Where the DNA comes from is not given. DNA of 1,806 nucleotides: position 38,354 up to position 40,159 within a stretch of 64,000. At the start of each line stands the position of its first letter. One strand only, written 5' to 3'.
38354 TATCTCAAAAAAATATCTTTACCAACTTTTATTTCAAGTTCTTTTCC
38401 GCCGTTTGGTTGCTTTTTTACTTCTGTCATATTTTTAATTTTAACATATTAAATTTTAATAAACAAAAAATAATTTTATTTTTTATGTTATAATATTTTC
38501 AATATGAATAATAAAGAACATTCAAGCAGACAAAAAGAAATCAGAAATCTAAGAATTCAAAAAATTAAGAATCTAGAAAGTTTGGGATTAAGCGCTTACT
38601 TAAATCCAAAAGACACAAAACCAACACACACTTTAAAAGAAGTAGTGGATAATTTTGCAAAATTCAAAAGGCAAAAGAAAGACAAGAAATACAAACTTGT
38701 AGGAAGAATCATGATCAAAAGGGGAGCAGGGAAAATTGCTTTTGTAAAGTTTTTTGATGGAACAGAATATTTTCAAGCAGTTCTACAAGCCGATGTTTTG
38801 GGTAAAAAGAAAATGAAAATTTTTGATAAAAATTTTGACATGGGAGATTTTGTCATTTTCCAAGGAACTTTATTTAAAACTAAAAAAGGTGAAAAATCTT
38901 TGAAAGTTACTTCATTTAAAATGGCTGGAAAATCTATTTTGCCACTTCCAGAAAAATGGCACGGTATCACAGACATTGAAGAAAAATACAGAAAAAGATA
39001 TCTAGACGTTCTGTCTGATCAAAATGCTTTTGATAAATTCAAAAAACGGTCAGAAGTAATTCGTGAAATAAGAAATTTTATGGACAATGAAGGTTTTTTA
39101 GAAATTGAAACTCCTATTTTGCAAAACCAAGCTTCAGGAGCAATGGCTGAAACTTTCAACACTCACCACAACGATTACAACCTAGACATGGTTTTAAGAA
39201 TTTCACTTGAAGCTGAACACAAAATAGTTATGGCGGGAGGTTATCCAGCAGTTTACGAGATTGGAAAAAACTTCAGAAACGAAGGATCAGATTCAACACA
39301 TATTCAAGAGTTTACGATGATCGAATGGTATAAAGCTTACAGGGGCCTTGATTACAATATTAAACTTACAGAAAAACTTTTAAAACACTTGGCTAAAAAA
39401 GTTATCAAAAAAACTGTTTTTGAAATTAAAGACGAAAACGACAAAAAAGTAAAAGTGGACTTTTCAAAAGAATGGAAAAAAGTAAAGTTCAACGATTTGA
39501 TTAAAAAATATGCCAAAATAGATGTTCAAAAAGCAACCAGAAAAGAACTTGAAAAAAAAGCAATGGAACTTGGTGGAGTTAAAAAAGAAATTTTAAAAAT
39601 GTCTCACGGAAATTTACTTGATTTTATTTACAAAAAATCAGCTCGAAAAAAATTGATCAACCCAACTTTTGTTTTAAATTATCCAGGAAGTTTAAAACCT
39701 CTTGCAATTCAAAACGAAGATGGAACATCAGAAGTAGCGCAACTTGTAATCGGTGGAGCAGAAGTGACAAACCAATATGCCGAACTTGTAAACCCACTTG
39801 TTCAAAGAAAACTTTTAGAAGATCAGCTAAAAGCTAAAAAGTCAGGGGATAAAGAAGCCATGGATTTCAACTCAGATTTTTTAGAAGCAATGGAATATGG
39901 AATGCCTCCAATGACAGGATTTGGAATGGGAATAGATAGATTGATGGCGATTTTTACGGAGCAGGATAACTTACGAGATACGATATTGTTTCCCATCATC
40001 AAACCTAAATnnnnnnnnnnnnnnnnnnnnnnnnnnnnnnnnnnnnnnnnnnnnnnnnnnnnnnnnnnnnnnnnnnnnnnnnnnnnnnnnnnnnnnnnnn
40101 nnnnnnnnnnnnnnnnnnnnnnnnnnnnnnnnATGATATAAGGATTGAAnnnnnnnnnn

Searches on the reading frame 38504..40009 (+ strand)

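Call 78: search_protein_families(library=pfam, proteins=[window:38504-40009:+], max_evalue=0.00001)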
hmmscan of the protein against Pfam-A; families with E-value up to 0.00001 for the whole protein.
window:38504-40009:+ (502 aa): 3 families
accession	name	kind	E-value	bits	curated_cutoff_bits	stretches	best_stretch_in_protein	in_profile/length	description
PF00152.25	tRNA-synt_2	-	3.7e-69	233.6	25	1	158-498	2-306/308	tRNA synthetases class II (D, K and N)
PF01336.31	tRNA_anti-codon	-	1.9e-10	41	27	1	64-139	2-73/75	OB-fold nucleic acid binding domain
PF01409.25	tRNA-synt_2d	-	3.6e-06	27.1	19.8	0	207-306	57-158/246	tRNA synthetases class II core domain (F)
